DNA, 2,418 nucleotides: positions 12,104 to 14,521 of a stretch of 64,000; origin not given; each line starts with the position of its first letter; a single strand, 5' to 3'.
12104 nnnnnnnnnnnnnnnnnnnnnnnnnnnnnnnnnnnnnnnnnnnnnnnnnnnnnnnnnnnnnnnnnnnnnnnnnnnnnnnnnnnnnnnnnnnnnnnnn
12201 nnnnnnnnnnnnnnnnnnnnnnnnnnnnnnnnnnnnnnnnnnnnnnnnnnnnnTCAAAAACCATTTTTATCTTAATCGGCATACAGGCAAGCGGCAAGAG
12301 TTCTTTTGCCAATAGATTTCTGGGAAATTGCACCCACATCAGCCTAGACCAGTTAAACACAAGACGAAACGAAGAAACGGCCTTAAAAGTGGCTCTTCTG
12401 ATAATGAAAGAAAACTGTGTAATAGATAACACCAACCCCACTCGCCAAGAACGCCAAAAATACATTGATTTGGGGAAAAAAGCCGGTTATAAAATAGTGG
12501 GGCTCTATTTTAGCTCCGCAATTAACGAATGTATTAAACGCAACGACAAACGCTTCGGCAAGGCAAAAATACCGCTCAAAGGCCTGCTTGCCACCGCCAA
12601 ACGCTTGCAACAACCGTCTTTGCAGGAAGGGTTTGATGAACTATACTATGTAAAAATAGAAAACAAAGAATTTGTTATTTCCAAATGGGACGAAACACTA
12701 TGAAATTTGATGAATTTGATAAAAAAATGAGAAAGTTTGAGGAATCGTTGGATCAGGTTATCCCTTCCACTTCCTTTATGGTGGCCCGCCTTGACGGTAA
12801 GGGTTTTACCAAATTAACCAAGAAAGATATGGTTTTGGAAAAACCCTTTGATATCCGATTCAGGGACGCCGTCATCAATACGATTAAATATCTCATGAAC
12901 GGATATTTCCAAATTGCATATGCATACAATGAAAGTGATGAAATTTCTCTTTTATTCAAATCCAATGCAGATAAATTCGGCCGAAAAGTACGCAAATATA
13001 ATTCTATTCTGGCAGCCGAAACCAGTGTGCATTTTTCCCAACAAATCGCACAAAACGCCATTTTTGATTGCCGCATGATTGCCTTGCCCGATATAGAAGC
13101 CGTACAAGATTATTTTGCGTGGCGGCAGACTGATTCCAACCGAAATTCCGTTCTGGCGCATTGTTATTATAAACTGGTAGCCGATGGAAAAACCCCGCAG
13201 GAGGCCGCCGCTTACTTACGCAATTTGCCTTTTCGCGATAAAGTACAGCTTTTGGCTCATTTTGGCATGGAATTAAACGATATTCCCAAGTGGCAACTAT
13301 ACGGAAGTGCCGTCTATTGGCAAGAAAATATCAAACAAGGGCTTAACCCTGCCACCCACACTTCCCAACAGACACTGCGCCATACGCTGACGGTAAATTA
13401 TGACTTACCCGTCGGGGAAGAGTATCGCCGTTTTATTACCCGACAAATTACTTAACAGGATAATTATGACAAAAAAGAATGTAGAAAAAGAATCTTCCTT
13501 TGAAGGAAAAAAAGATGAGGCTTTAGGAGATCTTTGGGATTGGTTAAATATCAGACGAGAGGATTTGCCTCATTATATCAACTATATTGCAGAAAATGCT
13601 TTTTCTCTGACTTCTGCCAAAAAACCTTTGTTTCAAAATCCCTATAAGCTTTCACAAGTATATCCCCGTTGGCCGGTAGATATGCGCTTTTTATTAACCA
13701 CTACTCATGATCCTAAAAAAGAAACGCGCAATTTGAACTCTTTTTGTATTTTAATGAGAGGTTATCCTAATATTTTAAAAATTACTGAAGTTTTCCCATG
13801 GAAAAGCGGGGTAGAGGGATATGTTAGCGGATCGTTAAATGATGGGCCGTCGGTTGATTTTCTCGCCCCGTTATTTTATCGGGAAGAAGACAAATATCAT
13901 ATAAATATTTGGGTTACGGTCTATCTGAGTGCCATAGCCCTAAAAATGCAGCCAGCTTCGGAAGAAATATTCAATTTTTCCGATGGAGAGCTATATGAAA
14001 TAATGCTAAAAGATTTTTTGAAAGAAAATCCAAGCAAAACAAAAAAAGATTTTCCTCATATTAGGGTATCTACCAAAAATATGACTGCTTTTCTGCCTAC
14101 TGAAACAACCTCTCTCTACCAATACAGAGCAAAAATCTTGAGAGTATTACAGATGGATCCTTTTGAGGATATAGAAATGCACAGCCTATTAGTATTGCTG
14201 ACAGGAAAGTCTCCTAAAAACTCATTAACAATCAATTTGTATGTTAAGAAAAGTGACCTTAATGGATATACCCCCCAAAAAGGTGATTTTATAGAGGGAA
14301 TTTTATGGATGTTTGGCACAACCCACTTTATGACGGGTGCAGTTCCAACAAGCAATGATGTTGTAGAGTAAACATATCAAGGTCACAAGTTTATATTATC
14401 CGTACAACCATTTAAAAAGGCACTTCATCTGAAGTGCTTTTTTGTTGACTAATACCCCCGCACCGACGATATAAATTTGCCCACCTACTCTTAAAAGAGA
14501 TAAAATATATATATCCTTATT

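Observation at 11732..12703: Unusual fusion: two-TM anchor + WYL sensor + polynucleotide-kinase-like P-loop domain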

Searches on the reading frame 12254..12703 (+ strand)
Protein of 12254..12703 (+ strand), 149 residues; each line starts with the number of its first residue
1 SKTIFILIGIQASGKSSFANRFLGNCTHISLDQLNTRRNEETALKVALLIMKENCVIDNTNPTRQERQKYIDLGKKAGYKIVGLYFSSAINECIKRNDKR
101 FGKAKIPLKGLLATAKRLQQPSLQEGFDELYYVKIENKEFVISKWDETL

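Call 34: find_related_loci(query=A2, collection=genome_contigs, flank=6000)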
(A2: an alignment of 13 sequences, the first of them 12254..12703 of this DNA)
Query A2 (149 aa) in genome_contigs; peptide patterns used: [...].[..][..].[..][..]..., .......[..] (x = any residue, [..] = any of these).
599 stretches matched a pattern (row limit reached: there are more); 525 encode a relative of the query (tblastn E <= 1e-3); the best 80 are kept; 80 distinct loci.
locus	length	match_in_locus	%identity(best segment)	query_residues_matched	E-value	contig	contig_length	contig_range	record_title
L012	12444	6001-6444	64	1-149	4e-62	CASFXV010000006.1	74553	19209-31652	uncultured bacterium isolate B32_L2_393393_idba_bin.39 genome assembly, contig: B32_L2_393393_idba_bin.39.fa_scaffold_32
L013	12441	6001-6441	64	2-149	6e-60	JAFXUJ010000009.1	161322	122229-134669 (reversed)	MAG: Elusimicrobiaceae bacterium isolate RGIG6754 Sheep_Rumen-3__c647369, whole genome shotgun sequence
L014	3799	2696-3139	51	1-149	6e-47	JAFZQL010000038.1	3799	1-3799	MAG: Erysipelotrichaceae bacterium isolate RGIG8004 Water_buffalos_Rumen-1__c216261, whole genome shotgun sequence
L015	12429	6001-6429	55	2-149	1e-45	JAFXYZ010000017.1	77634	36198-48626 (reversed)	Bacterium isolate RGIG6874 Sheep_Rumen-5__c541612, whole genome shotgun sequence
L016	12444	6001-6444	49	1-149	4e-45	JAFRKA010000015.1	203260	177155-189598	MAG: Erysipelotrichaceae bacterium isolate RGIG2540 Goat_Jejunum-5__c155, whole genome shotgun sequence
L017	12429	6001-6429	52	2-145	1e-44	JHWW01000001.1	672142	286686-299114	Lachnospiraceae bacterium V9D3004 T524DRAFT_scaffold00001.1_C, whole genome shotgun sequence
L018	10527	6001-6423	48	4-145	1e-44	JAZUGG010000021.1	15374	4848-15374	MAG: Ruminococcus sp. isolate T1900045286_TH20190056.MAGScoT_cleanbin_000042 SGB_5999_k141_17473, whole genome shotgun s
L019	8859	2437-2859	47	4-145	2e-44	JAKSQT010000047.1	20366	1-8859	MAG: Ruminococcus sp. isolate Horse_feces236 MAG236_47, whole genome shotgun sequence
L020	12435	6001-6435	49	1-146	2e-44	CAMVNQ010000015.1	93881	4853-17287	MAG TPA_asm: uncultured Clostridia bacterium isolate SRR8387716_bin.59_metaWRAP_v1.3_MAG genome assembly, contig: ERZ142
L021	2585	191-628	49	2-148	2e-44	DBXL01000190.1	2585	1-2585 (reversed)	MAG TPA_asm: Ruminococcaceae bacterium UBA1213 UBA1213_contig_572736, whole genome shotgun sequence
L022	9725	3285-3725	50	1-148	1e-43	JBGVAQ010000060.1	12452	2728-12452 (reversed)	MAG: Acutalibacteraceae bacterium isolate ruminal_MAG_427 ruminal_MAG_427_contig_0060, whole genome shotgun sequence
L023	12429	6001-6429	48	3-145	9e-44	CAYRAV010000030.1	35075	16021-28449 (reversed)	MAG TPA_asm: uncultured Lachnospiraceae bacterium isolate ERP125879_co2_176 genome assembly, contig: NODE_500_length_350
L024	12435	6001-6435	48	2-147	1e-43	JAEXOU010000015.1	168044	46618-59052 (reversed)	MAG: Bacillota bacterium isolate OH_HBrB_158 k127_578205, whole genome shotgun sequence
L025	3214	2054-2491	48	1-147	3e-43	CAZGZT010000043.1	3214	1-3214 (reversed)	MAG TPA_asm: uncultured Solobacterium sp. isolate SRP278969_co2_690 genome assembly, contig: NODE_51099_length_3214_cov_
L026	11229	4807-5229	51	6-147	2e-43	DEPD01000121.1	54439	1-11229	MAG TPA_asm: Lachnospiraceae bacterium UBA3401 UBA3401_contig_40, whole genome shotgun sequence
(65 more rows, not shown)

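Call 86: find_related_loci(query=A2, collection=metagenome_contigs, flank=4000)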
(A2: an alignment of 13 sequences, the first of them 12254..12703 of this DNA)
Query A2 (149 aa) in metagenome_contigs; peptide patterns used: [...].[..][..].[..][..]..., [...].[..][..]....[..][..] (x = any residue, [..] = any of these).
600 stretches matched a pattern (row limit reached: there are more); 518 encode a relative of the query (tblastn E <= 1e-3); the best 80 are kept; 80 distinct loci.
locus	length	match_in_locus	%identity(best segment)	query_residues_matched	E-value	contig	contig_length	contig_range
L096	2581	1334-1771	64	3-149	1e-65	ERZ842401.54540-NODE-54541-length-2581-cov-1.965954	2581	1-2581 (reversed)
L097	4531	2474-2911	54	1-149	5e-52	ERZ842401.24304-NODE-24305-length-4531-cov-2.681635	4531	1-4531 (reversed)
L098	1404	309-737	55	2-147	3e-53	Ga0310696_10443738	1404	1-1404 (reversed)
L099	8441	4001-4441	47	2-149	1e-44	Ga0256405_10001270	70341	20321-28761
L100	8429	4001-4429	52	4-147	7e-44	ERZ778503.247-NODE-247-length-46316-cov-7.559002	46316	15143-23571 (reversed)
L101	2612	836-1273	48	2-146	9e-44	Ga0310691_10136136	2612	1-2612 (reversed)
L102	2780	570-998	49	4-147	1e-41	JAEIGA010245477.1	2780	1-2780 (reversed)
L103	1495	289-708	48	6-145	2e-42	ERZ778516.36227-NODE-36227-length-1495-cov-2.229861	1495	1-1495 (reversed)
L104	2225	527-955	50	4-146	2e-41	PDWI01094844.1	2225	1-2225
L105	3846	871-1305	48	2-147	8e-41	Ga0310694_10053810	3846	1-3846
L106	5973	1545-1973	49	6-147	6e-41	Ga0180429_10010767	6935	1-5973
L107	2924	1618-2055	46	1-147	1e-40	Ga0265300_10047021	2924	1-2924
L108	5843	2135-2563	46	2-145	4e-40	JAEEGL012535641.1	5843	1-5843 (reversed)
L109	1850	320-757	49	2-147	2e-40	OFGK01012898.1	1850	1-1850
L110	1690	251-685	48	6-149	1e-40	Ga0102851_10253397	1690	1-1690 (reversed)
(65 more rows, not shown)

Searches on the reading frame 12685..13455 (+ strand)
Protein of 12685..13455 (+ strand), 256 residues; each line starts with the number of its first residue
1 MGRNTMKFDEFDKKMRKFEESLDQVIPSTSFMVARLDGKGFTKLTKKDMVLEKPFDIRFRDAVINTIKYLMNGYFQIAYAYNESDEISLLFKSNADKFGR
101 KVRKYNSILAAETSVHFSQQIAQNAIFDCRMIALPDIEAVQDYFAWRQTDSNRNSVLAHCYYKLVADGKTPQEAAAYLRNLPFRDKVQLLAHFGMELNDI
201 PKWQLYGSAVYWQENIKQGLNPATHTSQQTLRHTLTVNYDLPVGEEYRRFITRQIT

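Call 3: search_protein_families(library=pfam, proteins=[window:12685-13455:+], max_evalue=0.1)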
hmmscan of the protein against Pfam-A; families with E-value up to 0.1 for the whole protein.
window:12685-13455:+ (256 aa): 3 families
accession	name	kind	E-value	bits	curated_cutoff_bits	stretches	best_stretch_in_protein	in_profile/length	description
PF04446.17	Thg1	-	8.4e-29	100.6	29.2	1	13-135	2-130/130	tRNAHis guanylyltransferase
PF14413.11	Thg1C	-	4e-12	46.8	26.3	1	139-230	2-95/116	Thg1 C terminal domain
PF14671.11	DSPn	-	0.0082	16.9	28.2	1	148-200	76-133/140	Dual specificity protein phosphatase, N-terminal half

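Call 4: search_protein_families(library=ncbifam, proteins=[window:12685-13455:+], max_evalue=0.1)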
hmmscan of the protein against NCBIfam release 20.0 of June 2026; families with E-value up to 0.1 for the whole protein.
window:12685-13455:+ (256 aa): 0 families

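Call 55: search_protein_families(library=padloc, proteins=[window:12700-13455:+], max_evalue=0.01)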
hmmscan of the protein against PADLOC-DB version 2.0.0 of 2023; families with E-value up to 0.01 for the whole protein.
window:12700-13455:+ (251 aa): 0 families

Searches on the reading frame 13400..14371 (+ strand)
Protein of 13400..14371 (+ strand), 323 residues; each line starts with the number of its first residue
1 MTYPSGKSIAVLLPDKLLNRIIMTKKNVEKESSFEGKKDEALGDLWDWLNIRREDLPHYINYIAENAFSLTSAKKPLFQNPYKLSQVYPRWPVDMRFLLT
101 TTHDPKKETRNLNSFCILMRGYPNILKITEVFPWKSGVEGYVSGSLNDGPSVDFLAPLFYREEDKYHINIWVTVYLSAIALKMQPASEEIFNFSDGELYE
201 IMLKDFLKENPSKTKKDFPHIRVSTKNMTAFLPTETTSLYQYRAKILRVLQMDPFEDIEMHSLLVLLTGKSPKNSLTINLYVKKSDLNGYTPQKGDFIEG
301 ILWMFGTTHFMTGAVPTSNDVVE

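Call 3: search_protein_families(library=pfam, proteins=[window:13400-14371:+], max_evalue=0.1)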
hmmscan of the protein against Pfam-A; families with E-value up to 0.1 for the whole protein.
window:13400-14371:+ (323 aa): 0 families

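Call 4: search_protein_families(library=ncbifam, proteins=[window:13400-14371:+], max_evalue=0.1)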
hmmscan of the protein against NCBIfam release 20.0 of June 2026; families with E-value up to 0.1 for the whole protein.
window:13400-14371:+ (323 aa): 0 families

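Call 55: search_protein_families(library=padloc, proteins=[window:13400-14371:+], max_evalue=0.01)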
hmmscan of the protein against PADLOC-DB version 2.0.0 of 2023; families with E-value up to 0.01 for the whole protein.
window:13400-14371:+ (323 aa): 0 families

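Call 74: find_homologous_proteins(query=window:13466-14371:+, max_evalue=0.001)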
Query window:13466-14371:+ (301 aa): 13 proteins with E <= 0.001 among 691 candidates.
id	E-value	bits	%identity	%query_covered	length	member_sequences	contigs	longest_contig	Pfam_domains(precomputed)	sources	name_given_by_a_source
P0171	6.5e-199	677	98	100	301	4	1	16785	-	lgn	-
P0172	3.7e-154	530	77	100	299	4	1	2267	-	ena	-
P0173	1.5e-152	525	75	100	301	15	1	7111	-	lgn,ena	-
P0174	1.3e-150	519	71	99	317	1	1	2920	-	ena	-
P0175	1.3e-148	512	74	99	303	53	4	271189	-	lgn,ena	-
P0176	1.9e-148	511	74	99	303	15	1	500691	-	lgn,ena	-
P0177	6.2e-145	500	73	99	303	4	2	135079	-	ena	-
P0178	8.4e-134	463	68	100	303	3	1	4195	-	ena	-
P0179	1.9e-127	443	65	98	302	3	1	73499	-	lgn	-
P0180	1.0e-125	437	63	98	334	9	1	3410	-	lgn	-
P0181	4.2e-105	369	56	96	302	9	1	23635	-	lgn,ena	-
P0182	9.2e-104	365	78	68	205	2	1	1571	-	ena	-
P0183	1.2e-102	361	54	96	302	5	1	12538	-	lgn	-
